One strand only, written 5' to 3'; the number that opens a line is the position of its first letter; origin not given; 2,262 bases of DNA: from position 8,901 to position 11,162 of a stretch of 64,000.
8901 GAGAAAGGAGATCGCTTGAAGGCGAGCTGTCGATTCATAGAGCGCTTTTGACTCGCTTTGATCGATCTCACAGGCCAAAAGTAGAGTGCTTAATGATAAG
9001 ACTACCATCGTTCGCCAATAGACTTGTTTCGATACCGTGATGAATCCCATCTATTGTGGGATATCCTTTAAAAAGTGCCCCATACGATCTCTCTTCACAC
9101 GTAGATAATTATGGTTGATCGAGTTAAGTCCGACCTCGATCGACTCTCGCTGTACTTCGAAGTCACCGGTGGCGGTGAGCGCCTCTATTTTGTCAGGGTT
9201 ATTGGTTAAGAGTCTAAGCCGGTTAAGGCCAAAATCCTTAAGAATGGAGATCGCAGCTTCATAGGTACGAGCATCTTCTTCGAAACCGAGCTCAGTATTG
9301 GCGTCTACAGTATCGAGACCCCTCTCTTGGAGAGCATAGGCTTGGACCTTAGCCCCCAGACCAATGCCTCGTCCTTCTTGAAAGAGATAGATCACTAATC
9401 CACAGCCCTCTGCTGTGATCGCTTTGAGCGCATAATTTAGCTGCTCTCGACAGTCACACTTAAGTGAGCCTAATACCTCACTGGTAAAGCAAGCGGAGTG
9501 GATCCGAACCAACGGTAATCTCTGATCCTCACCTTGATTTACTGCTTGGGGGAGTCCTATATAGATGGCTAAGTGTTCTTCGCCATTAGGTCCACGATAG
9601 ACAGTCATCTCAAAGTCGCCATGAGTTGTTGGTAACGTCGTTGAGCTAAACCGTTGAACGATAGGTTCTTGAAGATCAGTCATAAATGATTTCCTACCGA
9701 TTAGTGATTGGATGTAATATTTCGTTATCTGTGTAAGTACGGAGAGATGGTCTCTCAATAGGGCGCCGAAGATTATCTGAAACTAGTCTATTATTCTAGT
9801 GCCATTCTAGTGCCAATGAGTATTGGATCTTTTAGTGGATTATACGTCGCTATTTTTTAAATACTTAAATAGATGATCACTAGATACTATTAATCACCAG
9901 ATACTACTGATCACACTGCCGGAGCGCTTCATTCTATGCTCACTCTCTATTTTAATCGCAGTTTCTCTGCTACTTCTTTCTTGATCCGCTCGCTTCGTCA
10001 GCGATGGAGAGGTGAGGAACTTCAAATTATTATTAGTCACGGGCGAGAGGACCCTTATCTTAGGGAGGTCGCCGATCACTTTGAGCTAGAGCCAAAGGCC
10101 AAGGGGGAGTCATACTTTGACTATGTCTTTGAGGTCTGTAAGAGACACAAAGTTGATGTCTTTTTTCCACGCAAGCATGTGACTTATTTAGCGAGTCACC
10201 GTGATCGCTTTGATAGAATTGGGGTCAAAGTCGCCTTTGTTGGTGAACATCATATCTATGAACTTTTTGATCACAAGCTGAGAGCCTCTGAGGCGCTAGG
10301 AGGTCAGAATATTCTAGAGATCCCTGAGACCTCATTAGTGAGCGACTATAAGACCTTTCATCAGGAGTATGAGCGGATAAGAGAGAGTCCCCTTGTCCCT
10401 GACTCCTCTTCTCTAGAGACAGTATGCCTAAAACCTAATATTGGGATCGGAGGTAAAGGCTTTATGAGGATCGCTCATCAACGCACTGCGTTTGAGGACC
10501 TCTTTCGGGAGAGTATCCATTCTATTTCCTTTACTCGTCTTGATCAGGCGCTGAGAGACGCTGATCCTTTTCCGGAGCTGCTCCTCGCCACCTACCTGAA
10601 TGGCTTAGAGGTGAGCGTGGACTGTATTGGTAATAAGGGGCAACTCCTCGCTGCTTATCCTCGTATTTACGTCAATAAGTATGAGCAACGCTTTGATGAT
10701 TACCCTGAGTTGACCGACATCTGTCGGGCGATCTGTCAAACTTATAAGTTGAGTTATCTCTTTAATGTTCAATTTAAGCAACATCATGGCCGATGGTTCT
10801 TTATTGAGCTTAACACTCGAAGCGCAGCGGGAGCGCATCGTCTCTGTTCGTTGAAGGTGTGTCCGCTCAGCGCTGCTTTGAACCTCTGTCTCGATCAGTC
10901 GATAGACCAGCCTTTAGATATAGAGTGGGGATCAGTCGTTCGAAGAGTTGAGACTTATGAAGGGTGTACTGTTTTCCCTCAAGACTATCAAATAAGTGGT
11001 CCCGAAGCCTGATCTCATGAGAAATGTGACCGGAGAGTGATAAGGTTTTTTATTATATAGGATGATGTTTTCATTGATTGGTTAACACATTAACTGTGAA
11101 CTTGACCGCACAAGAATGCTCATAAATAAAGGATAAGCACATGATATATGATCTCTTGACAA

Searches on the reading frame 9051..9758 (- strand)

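Call 37: search_protein_families(library=pfam, proteins=[window:9051-9758:-])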
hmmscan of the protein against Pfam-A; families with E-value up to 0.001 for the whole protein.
window:9051-9758:- (235 aa): 1 family
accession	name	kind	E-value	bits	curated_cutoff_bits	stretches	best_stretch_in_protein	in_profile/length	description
PF00925.25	GTP_cyclohydro2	-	2.6e-55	186.9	23.3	1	38-198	4-157/165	GTP cyclohydrolase II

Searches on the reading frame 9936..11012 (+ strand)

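Call 37: search_protein_families(library=pfam, proteins=[window:9936-11012:+])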
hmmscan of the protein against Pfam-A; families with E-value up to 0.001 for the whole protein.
window:9936-11012:+ (358 aa): 3 families
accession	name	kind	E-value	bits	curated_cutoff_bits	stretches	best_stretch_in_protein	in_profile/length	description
PF15632.11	ATPgrasp_Ter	-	3.6e-21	75.7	29.1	1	212-339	2-129/131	ATP-grasp in the biosynthetic pathway with Ter operon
PF21360.3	PylC-like_N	-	1.5e-06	28.7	27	1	44-99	38-95/96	PylC-like, N-terminal domain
PF02786.22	CPSase_L_D2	-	0.00031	20.8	19.8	0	163-196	41-73/211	Carbamoyl-phosphate synthase L chain, ATP binding domain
